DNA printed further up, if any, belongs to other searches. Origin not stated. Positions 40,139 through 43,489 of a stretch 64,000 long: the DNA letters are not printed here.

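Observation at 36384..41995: Two adjacent giant membrane-protein genes share a 1.67-kb block of apparently perfect nucleotide identity, then diverge abruptly into different C-terminal domains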

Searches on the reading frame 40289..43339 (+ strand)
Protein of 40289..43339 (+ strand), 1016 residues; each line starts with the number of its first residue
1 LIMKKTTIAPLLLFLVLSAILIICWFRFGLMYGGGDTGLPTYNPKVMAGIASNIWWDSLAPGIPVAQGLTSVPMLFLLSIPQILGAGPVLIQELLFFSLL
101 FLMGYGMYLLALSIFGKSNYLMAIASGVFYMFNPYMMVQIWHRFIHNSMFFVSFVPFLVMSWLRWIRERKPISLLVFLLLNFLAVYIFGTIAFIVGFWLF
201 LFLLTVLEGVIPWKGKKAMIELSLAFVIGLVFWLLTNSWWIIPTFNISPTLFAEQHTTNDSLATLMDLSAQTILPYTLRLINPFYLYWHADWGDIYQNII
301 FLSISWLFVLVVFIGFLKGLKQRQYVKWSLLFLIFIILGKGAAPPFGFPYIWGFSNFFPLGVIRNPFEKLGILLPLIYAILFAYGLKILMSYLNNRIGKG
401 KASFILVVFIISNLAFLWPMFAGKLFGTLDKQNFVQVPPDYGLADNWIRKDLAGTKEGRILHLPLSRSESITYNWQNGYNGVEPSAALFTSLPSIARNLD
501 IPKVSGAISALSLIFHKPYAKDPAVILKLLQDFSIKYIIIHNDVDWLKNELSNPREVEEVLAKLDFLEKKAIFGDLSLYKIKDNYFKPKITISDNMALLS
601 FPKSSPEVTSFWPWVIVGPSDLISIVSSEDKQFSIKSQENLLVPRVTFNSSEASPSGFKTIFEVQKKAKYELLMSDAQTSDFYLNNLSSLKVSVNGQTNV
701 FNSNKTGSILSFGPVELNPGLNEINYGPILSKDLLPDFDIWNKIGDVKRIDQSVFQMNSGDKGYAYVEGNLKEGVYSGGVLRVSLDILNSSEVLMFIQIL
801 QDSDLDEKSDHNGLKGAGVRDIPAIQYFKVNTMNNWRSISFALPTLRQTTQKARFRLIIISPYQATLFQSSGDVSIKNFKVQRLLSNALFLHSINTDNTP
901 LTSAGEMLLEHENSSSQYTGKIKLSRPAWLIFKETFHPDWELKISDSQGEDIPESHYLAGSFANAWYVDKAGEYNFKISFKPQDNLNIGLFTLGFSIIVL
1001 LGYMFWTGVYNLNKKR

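Call 8: search_protein_families(library=pfam, proteins=[window:40289-43339:+], max_evalue=0.01)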
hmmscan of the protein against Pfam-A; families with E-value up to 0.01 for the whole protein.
window:40289-43339:+ (1016 aa): 1 family
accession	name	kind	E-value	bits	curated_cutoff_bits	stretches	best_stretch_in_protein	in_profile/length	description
PF11847.13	GT-C_AftD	-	9.3e-08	30.9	26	1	73-578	56-544/661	Alpha-(1->3)-arabinofuranosyltransferase, N-terminal GT-C domain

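Call 13: find_encoding_contigs(protein=window:40295-43339:+, flank=10000, max_places=10)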
Protein window:40295-43339:+ (1014 aa): no gene with exactly this product is on record in the collection.

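Call 14: find_encoding_contigs(protein=window:40289-43339:+, flank=10000, max_places=10)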
Protein window:40289-43339:+ (1016 aa): no gene with exactly this product is on record in the collection.

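Call 31: find_homologous_proteins(query=window:40295-43339:+, max_evalue=1e-10)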
Query window:40295-43339:+ (1014 aa): 180 proteins with E <= 1e-10 among 8000 candidates; the best 120 are listed.
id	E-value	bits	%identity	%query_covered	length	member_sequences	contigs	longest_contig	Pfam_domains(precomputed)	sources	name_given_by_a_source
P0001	0.0e+0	2289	100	100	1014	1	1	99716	PF11847.14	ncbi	-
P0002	0.0e+0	1410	93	62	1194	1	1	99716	-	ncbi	-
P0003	0.0e+0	1381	62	99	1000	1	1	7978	-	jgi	-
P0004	0.0e+0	1347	60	97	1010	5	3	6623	-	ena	-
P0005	0.0e+0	1308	58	100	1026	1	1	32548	-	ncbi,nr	ncbi:MAG: hypothetical protein Q8P20_07770 [bacterium]|nr:hypothetical protein [bacterium]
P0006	0.0e+0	1211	63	69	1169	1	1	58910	PF11847.14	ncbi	-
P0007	0.0e+0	1110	69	62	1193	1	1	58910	-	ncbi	-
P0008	0.0e+0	1108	68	61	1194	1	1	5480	-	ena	-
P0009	0.0e+0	1092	66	63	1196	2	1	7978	-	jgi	-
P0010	0.0e+0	1086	68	64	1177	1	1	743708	PF18915.6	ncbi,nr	ncbi:MAG: DUF5667 domain-containing protein [Candidatus Daviesbacteria bacterium]|nr:DUF5667 domain-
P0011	0.0e+0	1068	62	65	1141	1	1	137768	-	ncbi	-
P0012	0.0e+0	1067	66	63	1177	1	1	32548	-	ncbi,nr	ncbi:MAG: hypothetical protein Q8P20_07760 [bacterium]|nr:hypothetical protein [bacterium]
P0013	0.0e+0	1052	64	62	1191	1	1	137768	-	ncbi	-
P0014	2.8e-298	1010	67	58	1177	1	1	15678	-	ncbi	-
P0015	9.9e-286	969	64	60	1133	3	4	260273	-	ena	-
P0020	6.5e-239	814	43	64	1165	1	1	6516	PF11847.14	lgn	-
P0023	6.2e-237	807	39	84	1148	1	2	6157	PF11847.14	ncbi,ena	-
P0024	1.0e-235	803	48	64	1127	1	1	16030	PF11847.14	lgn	-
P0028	3.5e-234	798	43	65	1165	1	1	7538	PF11847.14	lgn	-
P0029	3.1e-233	795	46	69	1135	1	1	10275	PF11847.14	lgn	-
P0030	4.2e-233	794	42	69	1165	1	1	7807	PF11847.14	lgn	-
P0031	9.9e-233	793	42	66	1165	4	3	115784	PF11847.14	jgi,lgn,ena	-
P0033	1.3e-231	789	42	76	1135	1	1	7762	PF11847.14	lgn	-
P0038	2.9e-228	778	39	98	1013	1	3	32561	-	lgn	-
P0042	3.7e-227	775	41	67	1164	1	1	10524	PF11847.14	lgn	-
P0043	2.9e-225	769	43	64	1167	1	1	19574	PF11847.14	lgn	-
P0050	1.4e-219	750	44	68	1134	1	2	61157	PF11847.14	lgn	-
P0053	6.5e-218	744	61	43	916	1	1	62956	PF11847.14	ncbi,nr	ncbi:DUF3367 domain-containing protein, partial [Candidatus Daviesbacteria bacterium]|nr:DUF3367 dom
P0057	2.8e-212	726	45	63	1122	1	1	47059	PF11847.14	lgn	-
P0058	5.4e-212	725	45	64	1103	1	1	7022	PF11847.14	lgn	-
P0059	1.7e-209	716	44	63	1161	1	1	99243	PF11847.14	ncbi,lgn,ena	-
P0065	2.6e-207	709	44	63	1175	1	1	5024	PF11847.14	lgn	-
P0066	1.7e-206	706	43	64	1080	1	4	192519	PF11847.14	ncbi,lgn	-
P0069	5.5e-205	701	45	63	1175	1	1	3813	PF11847.14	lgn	-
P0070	7.8e-205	701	48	62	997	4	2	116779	PF11847.14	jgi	jgi:hypothetical protein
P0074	3.0e-203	696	46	61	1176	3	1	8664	PF11847.14,PF18915.6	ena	-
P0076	9.8e-203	694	43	64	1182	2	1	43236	PF11847.14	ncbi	-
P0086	2.2e-198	680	41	72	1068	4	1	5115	PF11847.14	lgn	-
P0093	3.0e-197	676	44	65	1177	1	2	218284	PF11847.14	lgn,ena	-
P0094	6.4e-197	675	44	63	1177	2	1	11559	PF11847.14,PF18915.6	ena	-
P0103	2.8e-195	669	43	63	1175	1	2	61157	PF11847.14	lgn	-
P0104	3.4e-195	669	46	60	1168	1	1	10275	PF11847.14,PF18915.6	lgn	-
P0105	5.3e-195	668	43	60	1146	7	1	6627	PF11847.14,PF18915.6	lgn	-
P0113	8.4e-193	661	46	59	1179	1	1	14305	PF11847.14,PF18915.6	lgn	-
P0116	1.9e-191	657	44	63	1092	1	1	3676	PF11847.14,PF18915.6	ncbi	ncbi:MAG: alpha-(1-_3)-arabinofuranosyltransferase family protein, partial [Nanoarchaeota archaeon]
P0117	5.0e-191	655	43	63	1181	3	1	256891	PF11847.14,PF18915.6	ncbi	ncbi:MAG: hypothetical protein AAB414_02345 [Patescibacteria group bacterium]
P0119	1.1e-190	654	43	63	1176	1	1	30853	PF11847.14,PF18915.6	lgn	-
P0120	1.8e-190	653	44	69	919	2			PF11847.14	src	-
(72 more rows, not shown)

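Call 33: find_encoding_contigs(protein=P0007, flank=9000, max_places=3)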
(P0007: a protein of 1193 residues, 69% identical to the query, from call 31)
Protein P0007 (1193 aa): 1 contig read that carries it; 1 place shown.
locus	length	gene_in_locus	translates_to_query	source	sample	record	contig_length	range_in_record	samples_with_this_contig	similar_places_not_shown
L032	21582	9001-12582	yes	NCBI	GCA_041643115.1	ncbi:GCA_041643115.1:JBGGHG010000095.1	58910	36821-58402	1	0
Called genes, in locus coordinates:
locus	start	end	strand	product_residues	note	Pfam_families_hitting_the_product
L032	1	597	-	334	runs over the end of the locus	PF01073:3Beta_HSD, PF01370:Epimerase, PF02719:Polysacc_synt_2, PF04321:RmlD_sub_bind, PF05368:NmrA (faint), PF07993:NAD_binding_4, PF16363:GDP_Man_Dehyd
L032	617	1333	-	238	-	PF00535:Glycos_transf_2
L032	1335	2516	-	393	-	PF01041:DegT_DnrJ_EryC1, PF01053:Cys_Met_Meta_PP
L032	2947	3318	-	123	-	PF13489:Methyltransf_23 (weak)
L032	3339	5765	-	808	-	-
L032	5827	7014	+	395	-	PF00534:Glycos_transf_1, PF13692:Glyco_trans_1_4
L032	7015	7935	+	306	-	PF00535:Glycos_transf_2, PF10111:Glyco_tranf_2_2, PF13641:Glyco_tranf_2_3, PF13506:Glyco_transf_21 (weak), PF13632:Glyco_trans_2_3 (weak)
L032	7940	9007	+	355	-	PF13506:Glyco_transf_21, PF13641:Glyco_tranf_2_3, PF00535:Glycos_transf_2, PF10111:Glyco_tranf_2_2, PF13632:Glyco_trans_2_3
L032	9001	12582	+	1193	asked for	-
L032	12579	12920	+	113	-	-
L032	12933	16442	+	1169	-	PF11847:GT-C_AftD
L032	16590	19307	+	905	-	-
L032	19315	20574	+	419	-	PF01943:Polysacc_synt, PF13440:Polysacc_synt_3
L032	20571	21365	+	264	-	PF00535:Glycos_transf_2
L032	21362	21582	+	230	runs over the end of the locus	PF05401:NodS, PF13489:Methyltransf_23, PF08241:Methyltransf_11, PF08242:Methyltransf_12, PF13649:Methyltransf_25, PF13847:Methyltransf_31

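Call 34: find_encoding_contigs(protein=P0013, flank=9000, max_places=3)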
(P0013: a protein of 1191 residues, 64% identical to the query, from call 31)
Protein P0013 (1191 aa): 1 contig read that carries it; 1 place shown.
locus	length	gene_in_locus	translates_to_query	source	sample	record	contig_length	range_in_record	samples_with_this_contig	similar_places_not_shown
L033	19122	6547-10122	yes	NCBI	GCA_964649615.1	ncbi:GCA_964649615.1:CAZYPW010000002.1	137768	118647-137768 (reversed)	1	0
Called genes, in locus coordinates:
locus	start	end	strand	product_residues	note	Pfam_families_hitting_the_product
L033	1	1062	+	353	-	?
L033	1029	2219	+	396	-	PF00534:Glycos_transf_1, PF13692:Glyco_trans_1_4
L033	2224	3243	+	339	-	-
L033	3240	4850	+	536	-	PF00535:Glycos_transf_2, PF10111:Glyco_tranf_2_2, PF13506:Glyco_transf_21 (weak), PF13641:Glyco_tranf_2_3, PF13632:Glyco_trans_2_3, PF08241:Methyltransf_11, PF08242:Methyltransf_12, PF13649:Methyltransf_25, +3 more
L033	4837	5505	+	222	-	PF13489:Methyltransf_23, PF07021:MetW, PF13847:Methyltransf_31, PF08241:Methyltransf_11, PF08242:Methyltransf_12, PF13649:Methyltransf_25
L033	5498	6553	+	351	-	PF10111:Glyco_tranf_2_2, PF13506:Glyco_transf_21, PF13641:Glyco_tranf_2_3, PF00535:Glycos_transf_2, PF13632:Glyco_trans_2_3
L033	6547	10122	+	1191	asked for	-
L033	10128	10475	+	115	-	-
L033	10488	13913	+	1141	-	-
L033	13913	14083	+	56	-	-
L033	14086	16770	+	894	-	-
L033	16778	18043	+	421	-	PF01943:Polysacc_synt, PF13440:Polysacc_synt_3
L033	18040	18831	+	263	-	PF00535:Glycos_transf_2, PF10111:Glyco_tranf_2_2 (weak)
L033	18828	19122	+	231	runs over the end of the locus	PF01209:Ubie_methyltran (faint), PF13489:Methyltransf_23, PF05401:NodS, PF08241:Methyltransf_11, PF08242:Methyltransf_12, PF13649:Methyltransf_25, PF13847:Methyltransf_31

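Call 35: find_encoding_contigs(protein=P0012, flank=9000, max_places=3)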
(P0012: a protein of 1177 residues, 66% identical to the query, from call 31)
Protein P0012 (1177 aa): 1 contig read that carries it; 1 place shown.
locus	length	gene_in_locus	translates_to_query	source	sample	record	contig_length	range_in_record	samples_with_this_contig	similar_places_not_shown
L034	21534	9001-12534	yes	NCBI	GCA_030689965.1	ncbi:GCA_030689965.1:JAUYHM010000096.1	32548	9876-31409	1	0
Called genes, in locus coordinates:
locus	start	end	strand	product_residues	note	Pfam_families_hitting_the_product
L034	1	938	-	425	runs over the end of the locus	PF08421:Methyltransf_13, PF13489:Methyltransf_23, PF08484:Methyltransf_14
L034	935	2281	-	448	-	PF03721:UDPG_MGDP_dh_N, PF03807:F420_oxidored (faint), PF00984:UDPG_MGDP_dh, PF03720:UDPG_MGDP_dh_C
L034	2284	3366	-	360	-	PF01073:3Beta_HSD, PF01370:Epimerase, PF02719:Polysacc_synt_2 (faint), PF07993:NAD_binding_4 (faint), PF16363:GDP_Man_Dehyd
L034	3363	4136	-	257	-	PF00483:NTP_transferase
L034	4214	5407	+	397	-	PF00534:Glycos_transf_1, PF13692:Glyco_trans_1_4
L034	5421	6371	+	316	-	PF05050:Methyltransf_21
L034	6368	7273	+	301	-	PF00535:Glycos_transf_2, PF10111:Glyco_tranf_2_2 (weak), PF13641:Glyco_tranf_2_3, PF13506:Glyco_transf_21 (faint), PF13632:Glyco_trans_2_3 (weak)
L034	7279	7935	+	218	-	PF13489:Methyltransf_23, PF07021:MetW, PF13847:Methyltransf_31, PF08241:Methyltransf_11, PF08242:Methyltransf_12, PF13649:Methyltransf_25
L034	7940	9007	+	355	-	PF13506:Glyco_transf_21, PF13641:Glyco_tranf_2_3, PF00535:Glycos_transf_2, PF10111:Glyco_tranf_2_2, PF13632:Glyco_trans_2_3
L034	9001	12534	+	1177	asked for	-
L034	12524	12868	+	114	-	-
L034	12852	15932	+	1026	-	-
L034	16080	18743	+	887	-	-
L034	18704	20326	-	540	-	PF13231:PMT_2 (weak), PF13414:TPR_11 (weak), PF13424:TPR_12 (weak), PF00515:TPR_1, PF07719:TPR_2, PF13181:TPR_8, PF00515:TPR_1, PF14559:TPR_19, +12 more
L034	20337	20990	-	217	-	PF01209:Ubie_methyltran (weak), PF13489:Methyltransf_23, PF03141:Methyltransf_29 (weak), PF05148:Methyltransf_8 (faint), PF13847:Methyltransf_31, PF08241:Methyltransf_11, PF08242:Methyltransf_12, PF13649:Methyltransf_25, +1 more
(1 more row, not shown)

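Call 40: search_solved_structures(query=window:40295-43339:+, max_evalue=1, show_alignments=1)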
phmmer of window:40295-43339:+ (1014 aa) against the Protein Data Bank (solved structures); distinct sequences matched with E-value up to 1: 1.
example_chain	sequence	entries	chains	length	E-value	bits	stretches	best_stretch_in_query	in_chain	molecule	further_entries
9kd0_A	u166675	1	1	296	0.07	14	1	623-727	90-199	4-deoxy-L-threo-5-hexosulose-uronate ketol-isomerase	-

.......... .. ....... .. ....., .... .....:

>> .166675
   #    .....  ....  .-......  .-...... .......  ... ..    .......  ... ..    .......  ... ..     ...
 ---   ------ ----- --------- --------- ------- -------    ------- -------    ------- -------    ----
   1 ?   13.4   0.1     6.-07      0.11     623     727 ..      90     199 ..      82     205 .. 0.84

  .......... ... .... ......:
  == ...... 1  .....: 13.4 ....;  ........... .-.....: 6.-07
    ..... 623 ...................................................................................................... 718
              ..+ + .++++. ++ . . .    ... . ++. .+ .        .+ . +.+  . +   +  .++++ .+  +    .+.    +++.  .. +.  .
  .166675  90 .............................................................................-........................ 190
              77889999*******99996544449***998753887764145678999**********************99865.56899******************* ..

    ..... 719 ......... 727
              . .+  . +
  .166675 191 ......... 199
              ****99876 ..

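Call 44: search_solved_structures(query=A2, max_evalue=1, show_alignments=0)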
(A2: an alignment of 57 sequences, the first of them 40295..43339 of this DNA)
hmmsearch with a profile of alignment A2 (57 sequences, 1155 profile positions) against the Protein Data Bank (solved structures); distinct sequences matched with E-value up to 1: 7.
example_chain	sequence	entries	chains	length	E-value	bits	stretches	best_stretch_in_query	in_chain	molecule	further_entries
3vp8_A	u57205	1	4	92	0.3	12.1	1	773-853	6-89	General transcriptional corepressor TUP1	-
8k4p_A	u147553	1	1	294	0.32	12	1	371-432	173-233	G protein-coupled receptor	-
8k4o_E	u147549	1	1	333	0.4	11.7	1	371-432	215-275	G protein-coupled receptor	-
8gdl_A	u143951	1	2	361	0.49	11.4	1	602-757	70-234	Secreted salivary acid phosphatase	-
9ejc_E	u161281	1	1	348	0.49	11.4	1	371-432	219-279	viral G-protein coupled receptor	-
8w1a_A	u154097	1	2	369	0.54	11.2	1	371-432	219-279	viral G-protein coupled receptor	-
3a4l_A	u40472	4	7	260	0.82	10.6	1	672-793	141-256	L-seryl-tRNA(Sec) kinase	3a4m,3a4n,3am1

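Call 62: predict_structure(alignment_id=A2)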
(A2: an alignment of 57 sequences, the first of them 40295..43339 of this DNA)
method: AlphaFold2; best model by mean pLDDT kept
length: 1014 residues; sequences in the alignment: 57
mean_pLDDT: 83.6   pTM: 0.81
mean pLDDT of the five models: 83.6, 82.5, 82.2, 80.3, 79.9
residues with pLDDT >= 90: 371; 70-90: 516; 50-70: 96; < 50: 31
segments of 3 or more residues with pLDDT < 50: 56-62, 650-654, 806-811, 819-823, 865-867
pLDDT, mean of each block of 10 residues (from residue 1): 75 95 89 67 82 55 69 91 92 93 96 90 93 68 76 95 94 94 81 90 92 93 96 90 65 65 76 75 72 85 89 95 93 88 83 78 81 94 93 92 88 86 76 89 93 84 83 85 86 79 84 87 93 95 81 93 96 96 91 83 63 86 66 74 69 65 88 88 88 89 89 90 86 89 87 82 86 81 87 83 54 49 65 85 83 83 53 90 89 66 81 88 90 85 88 83 89 91 90 93 90 82
secondary structure, 60 per line:
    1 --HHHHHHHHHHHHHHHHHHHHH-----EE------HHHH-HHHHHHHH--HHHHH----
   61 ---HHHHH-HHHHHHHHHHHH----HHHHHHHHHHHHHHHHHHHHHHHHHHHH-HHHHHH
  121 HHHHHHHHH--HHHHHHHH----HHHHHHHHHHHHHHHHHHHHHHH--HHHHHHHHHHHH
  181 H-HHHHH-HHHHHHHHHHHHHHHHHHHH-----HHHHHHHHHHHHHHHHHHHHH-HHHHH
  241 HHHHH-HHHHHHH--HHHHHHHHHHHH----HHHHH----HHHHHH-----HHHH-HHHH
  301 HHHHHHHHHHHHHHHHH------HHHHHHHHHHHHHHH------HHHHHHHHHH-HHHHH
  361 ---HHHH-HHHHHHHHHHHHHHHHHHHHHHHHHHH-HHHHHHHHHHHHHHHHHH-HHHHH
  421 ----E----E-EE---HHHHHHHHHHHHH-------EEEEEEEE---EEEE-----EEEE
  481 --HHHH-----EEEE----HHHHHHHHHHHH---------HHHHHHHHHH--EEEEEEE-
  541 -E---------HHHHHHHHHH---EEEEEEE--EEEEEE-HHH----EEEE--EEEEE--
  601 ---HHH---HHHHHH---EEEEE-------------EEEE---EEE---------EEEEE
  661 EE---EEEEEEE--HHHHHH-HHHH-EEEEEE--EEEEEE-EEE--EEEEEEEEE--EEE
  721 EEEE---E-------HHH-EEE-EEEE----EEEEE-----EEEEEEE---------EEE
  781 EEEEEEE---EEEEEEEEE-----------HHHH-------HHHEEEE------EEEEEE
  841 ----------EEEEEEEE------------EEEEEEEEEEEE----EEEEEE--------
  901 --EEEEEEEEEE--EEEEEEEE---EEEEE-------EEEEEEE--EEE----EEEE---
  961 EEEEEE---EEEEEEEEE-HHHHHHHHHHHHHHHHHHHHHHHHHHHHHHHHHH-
elements in order (helices of 4 or more, strands of 3 or more residues): H3-23 H37-40 H42-49 H52-56 H64-68 H70-81 H86-113 H115-129 H132-139 H144-166 H169-181 H183-187 H189-208 H214-234 H236-245 H247-253 H256-267 H272-276 H281-286 H292-295 H297-317 H324-338 H345-354 H356-360 H364-367 H369-395 H397-414 H416-420 H437-449 E457-464 E468-471 E477-480 H483-486 E492-495 H500-511 H521-530 E533-539 H552-561 E565-571 E574-579 E588-591 E594-598 H610-615 E619-623 E637-640 E644-646 E656-662 E666-672 H675-680 H682-685 E687-692 E695-700 E702-704 E707-715 E718-724 E740-742 E744-747 E752-756 E762-768 E778-787 E791-799 H811-814 E825-828 E835-840 E851-858 E871-882 E887-892 E903-912 E915-922 E926-930 E938-944 E947-949 E954-957 E961-966 E970-978 H980-1013
